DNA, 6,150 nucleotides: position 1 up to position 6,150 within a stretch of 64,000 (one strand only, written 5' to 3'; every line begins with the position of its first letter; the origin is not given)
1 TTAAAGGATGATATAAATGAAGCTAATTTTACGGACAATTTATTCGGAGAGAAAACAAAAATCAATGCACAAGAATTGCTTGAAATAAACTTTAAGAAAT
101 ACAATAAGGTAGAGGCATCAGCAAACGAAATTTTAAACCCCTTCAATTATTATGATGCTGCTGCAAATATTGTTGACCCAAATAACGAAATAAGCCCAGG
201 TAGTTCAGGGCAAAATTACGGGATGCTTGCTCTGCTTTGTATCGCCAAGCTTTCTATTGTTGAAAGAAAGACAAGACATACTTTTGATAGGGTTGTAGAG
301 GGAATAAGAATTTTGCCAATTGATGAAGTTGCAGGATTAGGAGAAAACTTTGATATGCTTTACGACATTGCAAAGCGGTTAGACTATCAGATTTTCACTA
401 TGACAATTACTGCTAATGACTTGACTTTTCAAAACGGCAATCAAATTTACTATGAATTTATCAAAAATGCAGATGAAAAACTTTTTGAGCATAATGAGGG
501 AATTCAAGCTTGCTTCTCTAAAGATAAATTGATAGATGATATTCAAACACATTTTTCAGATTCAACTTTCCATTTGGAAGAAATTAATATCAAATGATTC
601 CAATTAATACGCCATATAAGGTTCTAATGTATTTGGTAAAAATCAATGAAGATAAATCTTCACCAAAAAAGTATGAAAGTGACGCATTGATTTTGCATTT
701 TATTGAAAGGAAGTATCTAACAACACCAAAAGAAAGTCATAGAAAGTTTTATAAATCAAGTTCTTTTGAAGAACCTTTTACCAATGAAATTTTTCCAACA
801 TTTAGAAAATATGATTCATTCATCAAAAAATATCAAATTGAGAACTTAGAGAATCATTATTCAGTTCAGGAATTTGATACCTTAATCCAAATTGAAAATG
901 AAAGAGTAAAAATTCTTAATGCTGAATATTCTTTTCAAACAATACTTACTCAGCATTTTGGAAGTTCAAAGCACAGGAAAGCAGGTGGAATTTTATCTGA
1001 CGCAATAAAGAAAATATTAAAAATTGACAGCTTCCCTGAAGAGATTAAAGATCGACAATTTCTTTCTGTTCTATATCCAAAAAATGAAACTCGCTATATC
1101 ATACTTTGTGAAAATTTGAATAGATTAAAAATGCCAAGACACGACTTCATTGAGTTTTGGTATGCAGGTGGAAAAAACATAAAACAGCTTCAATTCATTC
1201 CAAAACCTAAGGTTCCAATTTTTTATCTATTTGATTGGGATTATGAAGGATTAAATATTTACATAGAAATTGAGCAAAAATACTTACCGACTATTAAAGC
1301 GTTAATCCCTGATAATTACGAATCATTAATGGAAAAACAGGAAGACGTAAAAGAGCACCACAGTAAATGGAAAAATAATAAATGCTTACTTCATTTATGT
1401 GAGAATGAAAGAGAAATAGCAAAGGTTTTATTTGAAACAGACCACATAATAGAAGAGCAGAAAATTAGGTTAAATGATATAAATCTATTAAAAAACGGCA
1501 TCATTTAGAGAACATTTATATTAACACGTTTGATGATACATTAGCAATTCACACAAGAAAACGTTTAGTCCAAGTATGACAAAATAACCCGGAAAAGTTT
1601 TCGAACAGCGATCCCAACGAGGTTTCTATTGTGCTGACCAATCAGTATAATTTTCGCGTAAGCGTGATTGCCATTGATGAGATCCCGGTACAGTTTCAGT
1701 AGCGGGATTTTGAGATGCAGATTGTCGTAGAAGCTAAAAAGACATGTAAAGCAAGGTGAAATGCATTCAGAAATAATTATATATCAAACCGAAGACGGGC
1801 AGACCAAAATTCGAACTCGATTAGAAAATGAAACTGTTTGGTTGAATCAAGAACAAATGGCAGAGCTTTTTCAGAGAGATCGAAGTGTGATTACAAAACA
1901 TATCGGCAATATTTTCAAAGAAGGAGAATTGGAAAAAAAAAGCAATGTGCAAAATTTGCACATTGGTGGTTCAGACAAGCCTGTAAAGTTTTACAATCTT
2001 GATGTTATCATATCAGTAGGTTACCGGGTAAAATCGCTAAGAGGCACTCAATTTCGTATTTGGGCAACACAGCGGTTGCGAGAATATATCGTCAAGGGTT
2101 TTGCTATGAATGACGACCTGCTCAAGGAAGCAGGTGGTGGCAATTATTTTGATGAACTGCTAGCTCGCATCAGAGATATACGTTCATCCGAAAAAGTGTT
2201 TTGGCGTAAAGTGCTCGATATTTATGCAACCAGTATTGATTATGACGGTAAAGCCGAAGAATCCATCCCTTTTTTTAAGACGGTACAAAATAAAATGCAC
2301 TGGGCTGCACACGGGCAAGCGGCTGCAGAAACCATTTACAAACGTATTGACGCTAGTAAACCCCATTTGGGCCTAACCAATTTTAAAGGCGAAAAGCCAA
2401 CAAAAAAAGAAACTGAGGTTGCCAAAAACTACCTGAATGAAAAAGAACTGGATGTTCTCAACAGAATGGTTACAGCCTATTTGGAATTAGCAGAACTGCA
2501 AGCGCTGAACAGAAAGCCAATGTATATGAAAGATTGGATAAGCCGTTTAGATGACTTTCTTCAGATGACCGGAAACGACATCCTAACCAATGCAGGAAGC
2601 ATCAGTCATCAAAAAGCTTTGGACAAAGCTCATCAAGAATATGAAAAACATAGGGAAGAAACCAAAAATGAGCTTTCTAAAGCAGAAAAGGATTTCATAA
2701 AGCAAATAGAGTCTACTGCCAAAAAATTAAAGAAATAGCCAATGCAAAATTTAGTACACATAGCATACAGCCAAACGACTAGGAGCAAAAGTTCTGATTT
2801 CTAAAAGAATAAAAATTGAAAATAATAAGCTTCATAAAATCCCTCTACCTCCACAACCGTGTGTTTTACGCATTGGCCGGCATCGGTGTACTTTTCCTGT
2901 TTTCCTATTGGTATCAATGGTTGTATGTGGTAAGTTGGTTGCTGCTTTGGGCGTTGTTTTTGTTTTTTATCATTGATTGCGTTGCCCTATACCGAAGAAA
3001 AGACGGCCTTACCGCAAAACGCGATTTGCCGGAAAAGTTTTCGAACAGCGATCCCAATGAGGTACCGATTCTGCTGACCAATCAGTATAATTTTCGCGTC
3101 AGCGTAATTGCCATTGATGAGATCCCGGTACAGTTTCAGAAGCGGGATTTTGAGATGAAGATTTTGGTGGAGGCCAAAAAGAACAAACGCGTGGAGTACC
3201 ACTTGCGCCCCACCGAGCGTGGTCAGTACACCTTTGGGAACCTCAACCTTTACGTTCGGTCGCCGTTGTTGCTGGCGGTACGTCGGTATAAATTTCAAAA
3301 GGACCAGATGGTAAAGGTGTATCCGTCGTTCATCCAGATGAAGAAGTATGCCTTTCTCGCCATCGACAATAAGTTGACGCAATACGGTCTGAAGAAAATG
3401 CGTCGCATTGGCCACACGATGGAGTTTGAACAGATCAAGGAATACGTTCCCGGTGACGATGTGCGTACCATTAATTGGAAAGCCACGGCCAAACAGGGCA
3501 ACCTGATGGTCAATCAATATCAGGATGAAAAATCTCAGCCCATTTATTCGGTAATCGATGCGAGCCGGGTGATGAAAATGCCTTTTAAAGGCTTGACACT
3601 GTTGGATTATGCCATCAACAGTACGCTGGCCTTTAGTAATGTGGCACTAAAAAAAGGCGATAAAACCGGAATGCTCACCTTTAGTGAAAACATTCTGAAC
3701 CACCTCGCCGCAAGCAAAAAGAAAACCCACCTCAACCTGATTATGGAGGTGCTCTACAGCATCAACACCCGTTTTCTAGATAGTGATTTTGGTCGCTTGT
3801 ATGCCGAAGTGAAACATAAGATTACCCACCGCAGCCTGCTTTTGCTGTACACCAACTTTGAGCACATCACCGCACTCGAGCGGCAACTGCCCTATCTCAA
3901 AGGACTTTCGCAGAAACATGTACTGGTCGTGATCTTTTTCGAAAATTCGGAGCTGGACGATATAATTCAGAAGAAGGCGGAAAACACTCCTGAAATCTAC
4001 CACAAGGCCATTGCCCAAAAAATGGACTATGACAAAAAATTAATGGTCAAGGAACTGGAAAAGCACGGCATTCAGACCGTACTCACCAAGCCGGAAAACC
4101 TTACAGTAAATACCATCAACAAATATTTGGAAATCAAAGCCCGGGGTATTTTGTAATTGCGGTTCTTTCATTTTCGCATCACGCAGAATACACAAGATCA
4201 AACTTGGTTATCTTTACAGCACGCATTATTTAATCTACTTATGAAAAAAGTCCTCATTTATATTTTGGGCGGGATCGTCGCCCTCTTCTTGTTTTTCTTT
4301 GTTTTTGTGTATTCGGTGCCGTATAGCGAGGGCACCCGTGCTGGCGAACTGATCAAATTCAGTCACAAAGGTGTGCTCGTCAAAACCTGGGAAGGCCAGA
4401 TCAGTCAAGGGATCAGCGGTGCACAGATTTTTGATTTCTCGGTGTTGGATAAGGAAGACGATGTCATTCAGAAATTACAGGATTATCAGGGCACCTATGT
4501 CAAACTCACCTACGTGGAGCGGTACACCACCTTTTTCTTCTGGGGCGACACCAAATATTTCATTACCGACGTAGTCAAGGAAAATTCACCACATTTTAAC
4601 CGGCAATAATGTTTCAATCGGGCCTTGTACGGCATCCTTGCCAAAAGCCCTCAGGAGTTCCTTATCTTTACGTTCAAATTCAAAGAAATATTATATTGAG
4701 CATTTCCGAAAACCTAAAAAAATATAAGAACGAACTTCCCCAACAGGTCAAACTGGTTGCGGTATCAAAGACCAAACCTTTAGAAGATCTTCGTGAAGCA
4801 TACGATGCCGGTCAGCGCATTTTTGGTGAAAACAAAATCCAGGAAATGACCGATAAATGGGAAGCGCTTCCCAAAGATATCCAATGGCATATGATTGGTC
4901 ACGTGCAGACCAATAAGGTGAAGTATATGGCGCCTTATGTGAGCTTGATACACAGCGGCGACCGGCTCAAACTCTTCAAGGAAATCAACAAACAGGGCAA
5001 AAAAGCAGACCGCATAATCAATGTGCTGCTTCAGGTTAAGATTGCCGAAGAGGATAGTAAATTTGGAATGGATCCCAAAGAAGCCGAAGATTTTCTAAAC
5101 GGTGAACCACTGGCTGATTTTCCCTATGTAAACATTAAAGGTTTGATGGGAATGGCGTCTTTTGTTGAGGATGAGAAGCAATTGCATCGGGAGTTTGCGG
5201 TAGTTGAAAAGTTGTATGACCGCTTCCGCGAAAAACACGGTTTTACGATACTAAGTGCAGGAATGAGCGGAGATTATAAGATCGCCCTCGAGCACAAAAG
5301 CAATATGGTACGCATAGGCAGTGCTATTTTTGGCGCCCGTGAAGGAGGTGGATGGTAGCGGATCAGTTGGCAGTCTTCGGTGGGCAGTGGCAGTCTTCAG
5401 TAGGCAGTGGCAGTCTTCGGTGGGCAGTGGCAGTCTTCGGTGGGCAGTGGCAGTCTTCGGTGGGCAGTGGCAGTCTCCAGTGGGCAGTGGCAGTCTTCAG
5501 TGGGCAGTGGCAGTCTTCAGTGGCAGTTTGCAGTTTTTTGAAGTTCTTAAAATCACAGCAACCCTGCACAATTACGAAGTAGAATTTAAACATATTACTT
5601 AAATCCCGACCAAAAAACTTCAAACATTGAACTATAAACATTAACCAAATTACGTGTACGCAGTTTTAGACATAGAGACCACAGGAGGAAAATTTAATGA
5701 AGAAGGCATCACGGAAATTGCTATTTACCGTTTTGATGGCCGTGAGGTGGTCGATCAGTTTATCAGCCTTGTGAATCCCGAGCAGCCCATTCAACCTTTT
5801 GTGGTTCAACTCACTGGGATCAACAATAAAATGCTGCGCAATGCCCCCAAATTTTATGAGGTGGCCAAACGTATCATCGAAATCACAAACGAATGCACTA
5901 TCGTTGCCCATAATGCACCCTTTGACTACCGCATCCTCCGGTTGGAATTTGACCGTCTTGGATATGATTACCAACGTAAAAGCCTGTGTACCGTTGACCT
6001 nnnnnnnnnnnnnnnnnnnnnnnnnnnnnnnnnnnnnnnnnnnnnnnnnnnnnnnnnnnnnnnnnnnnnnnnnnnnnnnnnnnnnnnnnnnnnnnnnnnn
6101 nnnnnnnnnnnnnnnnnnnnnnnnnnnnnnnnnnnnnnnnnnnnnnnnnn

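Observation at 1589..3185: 157-bp degenerate direct repeat of an internal DUF58 gene segment brackets rhuM: a recombination or insertion scar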

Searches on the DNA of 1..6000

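Call 53: search_rna_families(source=window, start=1, end=6000, threshold=evalue, max_evalue=0.1)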
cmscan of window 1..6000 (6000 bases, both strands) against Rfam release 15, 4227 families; matches with E-value up to 0.1: 0.
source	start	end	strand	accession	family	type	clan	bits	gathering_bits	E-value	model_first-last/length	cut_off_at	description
